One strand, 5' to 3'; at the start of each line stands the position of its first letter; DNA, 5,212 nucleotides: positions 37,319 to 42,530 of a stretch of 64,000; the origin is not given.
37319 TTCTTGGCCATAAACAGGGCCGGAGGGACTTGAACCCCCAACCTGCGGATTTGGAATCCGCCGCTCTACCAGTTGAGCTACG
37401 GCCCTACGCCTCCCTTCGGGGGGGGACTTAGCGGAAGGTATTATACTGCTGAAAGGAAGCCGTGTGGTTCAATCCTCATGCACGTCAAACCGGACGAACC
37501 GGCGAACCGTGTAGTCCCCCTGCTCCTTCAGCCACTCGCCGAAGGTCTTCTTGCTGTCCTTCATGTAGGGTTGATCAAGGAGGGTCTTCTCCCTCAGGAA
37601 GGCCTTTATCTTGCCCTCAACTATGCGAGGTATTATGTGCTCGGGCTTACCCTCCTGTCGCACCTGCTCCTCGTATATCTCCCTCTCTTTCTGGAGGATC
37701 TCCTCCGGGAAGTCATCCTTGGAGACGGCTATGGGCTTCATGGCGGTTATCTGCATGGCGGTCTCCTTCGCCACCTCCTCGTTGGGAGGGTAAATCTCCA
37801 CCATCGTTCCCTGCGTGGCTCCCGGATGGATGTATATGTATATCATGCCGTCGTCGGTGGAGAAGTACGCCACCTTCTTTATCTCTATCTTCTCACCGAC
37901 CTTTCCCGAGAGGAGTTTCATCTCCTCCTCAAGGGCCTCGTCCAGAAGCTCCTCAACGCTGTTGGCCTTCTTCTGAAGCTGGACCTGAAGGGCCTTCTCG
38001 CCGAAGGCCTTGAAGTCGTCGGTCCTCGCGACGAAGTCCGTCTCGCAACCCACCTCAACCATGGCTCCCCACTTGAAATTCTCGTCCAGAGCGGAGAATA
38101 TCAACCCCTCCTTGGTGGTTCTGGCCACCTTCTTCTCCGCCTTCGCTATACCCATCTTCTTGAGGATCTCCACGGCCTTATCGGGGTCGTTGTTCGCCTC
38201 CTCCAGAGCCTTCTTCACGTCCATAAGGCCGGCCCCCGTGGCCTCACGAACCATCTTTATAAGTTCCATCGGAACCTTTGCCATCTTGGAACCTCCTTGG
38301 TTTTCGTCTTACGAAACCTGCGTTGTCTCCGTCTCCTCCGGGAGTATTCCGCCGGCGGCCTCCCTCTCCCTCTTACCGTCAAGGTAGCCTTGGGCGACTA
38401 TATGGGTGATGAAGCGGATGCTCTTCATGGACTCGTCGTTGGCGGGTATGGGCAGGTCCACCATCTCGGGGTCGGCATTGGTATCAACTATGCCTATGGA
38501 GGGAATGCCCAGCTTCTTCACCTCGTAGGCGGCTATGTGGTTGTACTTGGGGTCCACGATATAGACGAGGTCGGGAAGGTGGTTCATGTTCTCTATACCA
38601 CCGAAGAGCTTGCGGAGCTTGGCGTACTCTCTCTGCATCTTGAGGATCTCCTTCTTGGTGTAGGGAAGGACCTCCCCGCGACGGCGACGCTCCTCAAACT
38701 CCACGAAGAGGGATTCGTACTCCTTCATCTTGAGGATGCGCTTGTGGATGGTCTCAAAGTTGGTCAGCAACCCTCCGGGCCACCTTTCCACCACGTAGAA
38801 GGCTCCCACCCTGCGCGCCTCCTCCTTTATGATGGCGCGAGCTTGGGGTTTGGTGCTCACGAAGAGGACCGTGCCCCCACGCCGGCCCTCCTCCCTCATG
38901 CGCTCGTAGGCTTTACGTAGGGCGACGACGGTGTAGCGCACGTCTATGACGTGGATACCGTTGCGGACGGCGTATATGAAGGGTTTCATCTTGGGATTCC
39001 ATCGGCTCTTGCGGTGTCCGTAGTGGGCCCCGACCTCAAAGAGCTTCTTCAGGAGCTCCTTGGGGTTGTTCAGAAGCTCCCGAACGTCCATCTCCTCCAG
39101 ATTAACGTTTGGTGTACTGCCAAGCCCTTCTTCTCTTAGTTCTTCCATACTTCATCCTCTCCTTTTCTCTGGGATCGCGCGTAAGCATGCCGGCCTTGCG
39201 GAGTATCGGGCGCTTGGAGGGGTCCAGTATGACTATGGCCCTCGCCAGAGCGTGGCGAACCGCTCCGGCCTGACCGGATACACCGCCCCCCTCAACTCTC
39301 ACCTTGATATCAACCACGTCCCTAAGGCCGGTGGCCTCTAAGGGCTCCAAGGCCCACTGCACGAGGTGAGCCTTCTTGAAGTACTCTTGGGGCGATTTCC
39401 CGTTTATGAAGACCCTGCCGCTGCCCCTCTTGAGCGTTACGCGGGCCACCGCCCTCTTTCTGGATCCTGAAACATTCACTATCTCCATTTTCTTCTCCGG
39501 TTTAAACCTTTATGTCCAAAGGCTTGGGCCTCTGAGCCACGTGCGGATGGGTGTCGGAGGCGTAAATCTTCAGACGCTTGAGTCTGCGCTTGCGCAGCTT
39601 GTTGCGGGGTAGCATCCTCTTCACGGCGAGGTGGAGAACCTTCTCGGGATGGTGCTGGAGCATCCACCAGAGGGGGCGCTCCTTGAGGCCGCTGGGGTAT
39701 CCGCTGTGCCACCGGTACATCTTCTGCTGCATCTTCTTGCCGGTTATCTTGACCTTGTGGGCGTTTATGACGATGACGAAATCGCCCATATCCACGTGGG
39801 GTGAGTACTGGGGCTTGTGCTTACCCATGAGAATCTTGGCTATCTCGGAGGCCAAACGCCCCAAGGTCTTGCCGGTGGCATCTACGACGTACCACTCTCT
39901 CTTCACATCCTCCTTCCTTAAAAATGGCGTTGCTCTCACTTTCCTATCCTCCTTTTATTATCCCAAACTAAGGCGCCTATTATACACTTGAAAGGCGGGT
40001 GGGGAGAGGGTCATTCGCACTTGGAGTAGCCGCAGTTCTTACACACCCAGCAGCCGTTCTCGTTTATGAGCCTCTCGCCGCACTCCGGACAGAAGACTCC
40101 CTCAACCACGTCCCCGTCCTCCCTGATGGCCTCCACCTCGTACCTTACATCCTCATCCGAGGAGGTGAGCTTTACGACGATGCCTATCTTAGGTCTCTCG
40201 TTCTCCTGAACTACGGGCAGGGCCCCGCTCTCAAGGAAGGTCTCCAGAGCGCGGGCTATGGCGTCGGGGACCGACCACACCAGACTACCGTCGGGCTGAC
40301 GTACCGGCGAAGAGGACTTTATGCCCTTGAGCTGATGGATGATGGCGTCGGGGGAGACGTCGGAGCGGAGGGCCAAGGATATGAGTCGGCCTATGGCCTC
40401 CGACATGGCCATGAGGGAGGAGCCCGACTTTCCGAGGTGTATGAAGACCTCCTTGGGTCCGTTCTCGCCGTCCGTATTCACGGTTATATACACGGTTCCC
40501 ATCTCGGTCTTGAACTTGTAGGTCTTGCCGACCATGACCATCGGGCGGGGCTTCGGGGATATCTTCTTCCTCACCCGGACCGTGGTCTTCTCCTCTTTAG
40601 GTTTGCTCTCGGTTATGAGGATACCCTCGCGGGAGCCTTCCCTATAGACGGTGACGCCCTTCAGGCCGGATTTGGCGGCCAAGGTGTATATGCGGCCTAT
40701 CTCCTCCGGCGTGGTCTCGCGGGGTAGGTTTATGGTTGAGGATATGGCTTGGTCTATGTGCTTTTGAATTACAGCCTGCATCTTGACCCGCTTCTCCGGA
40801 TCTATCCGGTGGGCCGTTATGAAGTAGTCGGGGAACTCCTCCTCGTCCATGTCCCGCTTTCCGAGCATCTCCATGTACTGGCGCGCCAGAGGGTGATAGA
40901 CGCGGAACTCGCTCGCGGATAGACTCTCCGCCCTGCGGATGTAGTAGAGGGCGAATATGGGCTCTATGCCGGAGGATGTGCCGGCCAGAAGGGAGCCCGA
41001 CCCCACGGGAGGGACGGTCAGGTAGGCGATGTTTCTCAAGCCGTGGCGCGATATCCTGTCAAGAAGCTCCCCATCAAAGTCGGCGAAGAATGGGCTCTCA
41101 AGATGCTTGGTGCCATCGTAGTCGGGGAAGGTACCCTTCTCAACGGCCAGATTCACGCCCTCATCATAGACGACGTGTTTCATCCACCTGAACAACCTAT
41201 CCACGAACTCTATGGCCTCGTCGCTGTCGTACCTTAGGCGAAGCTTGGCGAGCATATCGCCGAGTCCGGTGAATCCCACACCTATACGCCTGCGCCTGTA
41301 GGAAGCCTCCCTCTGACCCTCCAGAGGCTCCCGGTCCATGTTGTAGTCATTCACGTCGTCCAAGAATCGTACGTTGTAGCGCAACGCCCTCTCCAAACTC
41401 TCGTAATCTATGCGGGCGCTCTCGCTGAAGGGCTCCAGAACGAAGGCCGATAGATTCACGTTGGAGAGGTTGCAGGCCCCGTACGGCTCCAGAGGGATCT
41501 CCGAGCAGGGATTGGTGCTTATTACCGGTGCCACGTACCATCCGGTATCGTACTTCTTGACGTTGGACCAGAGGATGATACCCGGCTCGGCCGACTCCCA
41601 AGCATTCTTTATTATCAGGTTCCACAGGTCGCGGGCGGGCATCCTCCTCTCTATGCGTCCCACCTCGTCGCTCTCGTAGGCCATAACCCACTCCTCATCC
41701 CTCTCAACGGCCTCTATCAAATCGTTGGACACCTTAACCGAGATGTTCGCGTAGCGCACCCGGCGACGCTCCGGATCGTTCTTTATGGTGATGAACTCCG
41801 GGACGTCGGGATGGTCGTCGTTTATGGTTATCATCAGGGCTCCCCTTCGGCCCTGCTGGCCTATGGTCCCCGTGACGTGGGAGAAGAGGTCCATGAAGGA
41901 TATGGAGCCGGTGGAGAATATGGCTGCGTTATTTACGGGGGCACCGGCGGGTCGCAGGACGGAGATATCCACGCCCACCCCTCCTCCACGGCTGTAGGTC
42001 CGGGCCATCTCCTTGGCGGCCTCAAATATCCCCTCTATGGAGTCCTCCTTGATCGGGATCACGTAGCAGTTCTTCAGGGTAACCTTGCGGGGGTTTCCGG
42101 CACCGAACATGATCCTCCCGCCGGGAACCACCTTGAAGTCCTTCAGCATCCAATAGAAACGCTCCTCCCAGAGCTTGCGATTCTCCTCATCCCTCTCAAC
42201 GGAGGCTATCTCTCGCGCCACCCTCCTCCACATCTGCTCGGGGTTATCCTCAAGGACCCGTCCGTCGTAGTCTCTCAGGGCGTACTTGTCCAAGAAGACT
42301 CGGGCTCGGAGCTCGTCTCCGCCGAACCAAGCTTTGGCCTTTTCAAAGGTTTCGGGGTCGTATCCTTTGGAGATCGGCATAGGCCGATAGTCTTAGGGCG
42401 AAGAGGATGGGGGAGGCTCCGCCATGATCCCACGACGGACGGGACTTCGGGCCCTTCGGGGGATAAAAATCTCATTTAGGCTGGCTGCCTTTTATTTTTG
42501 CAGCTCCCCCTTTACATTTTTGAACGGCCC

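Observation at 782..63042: TAnAAT box 6-11 nt upstream of the start codon at ~18 operon heads: pervasive leaderless mRNAs, some with GTG/TTG starts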

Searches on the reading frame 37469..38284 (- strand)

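Call 50: search_protein_families(library=pfam, proteins=[window:37469-38284:-], max_evalue=0.001)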
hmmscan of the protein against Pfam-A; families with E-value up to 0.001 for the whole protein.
window:37469-38284:- (271 aa): 3 families
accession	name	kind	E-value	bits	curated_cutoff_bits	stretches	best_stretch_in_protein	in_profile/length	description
PF00889.24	EF_TS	-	5.6e-59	199.6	27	1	73-269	1-203/204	Elongation factor TS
PF24559.1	UBA_RAD5A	-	3.5e-05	23.7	27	1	5-41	2-40/45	DNA repair protein RAD5A UBA domain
PF00542.24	Ribosomal_L12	-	0.00085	20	25.9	0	6-32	13-39/67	Ribosomal protein L7/L12 C-terminal domain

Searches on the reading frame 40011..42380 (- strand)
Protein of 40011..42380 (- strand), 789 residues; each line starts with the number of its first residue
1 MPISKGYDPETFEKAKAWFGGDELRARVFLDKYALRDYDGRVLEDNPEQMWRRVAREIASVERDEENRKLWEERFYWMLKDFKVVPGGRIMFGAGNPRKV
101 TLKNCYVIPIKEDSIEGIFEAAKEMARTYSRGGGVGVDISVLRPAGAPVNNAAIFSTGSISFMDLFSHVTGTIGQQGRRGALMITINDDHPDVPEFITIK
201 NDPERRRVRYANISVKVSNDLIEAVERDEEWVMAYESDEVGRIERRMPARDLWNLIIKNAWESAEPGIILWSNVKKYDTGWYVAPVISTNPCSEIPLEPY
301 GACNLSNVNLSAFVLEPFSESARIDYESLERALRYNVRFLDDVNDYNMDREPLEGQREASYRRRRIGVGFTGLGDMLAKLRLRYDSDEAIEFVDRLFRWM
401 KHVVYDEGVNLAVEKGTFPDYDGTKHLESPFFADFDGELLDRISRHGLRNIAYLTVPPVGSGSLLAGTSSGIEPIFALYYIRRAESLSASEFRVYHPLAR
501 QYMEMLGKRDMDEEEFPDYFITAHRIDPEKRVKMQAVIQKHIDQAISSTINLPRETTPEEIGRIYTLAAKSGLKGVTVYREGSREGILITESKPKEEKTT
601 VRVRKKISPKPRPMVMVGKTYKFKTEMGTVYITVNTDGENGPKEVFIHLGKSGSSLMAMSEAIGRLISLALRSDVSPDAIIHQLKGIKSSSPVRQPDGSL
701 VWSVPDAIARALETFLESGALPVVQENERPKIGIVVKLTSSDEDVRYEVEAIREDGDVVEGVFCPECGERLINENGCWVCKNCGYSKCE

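Call 7: search_protein_families(library=ncbifam, proteins=[window:40011-42380:-], max_evalue=0.00001)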
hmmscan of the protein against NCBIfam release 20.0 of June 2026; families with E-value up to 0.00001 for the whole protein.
window:40011-42380:- (789 aa): 21 families
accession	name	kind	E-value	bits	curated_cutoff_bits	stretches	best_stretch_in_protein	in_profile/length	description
NF006417.0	PRK08665.1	equivalog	2.2e-180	601.5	961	1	28-788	19-758/759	vitamin B12-dependent ribonucleotide reductase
TIGR02504.1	NrdJ_Z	equivalog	4.5e-155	517.6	399.95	1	27-586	3-603/606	adenosylcobalamin-dependent ribonucleoside-diphosphate reductase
NF005991.0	PRK08115.1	equivalog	1.5e-105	354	854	2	242-596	428-784/858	vitamin B12-dependent ribonucleotide reductase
NF005010.0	PRK06406.1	subfamily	6e-105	352.2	1125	1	69-607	217-743/771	vitamin B12-dependent ribonucleotide reductase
NF005401.0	PRK06948.1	subfamily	2e-100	337.2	906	1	25-598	17-599/604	ribonucleotide reductase-like protein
TIGR02506.1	NrdE_NrdA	equivalog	9.1e-84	282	341.05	2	234-577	235-610/616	ribonucleoside-diphosphate reductase subunit alpha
NF005122.0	PRK06556.1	equivalog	1.1e-72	245.2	859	3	525-714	644-850/960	vitamin B12-dependent ribonucleotide reductase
NF005736.0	PRK07562.1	equivalog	3.1e-56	190.7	1737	3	211-423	397-602/1222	vitamin B12-dependent ribonucleotide reductase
NF006207.0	PRK08332.1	equivalog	1.1e-55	188.6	2400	2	284-585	1234-1558/1684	vitamin B12-dependent ribonucleotide reductase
NF005483.0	PRK07088.1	equivalog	2.9e-55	187.7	1214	2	303-582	496-752/764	ribonucleoside-diphosphate reductase subunit alpha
NF005101.0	PRK06539.1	equivalog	7.7e-55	186.3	988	2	245-579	394-757/822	ribonucleoside-diphosphate reductase subunit alpha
NF006665.0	PRK09209.1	equivalog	2.1e-50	171.8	1057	2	301-579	489-746/761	ribonucleoside-diphosphate reductase subunit alpha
NF006279.0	PRK08447.1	equivalog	6.3e-49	167.1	1082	3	27-233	143-346/789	ribonucleoside-diphosphate reductase subunit alpha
NF005544.0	PRK07207.1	equivalog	2.7e-48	164.5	965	2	242-424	538-718/965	ribonucleoside-diphosphate reductase subunit alpha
NF006577.0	PRK09102.1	equivalog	1.3e-46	159.1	620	1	48-489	45-462/604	ribonucleoside-diphosphate reductase subunit alpha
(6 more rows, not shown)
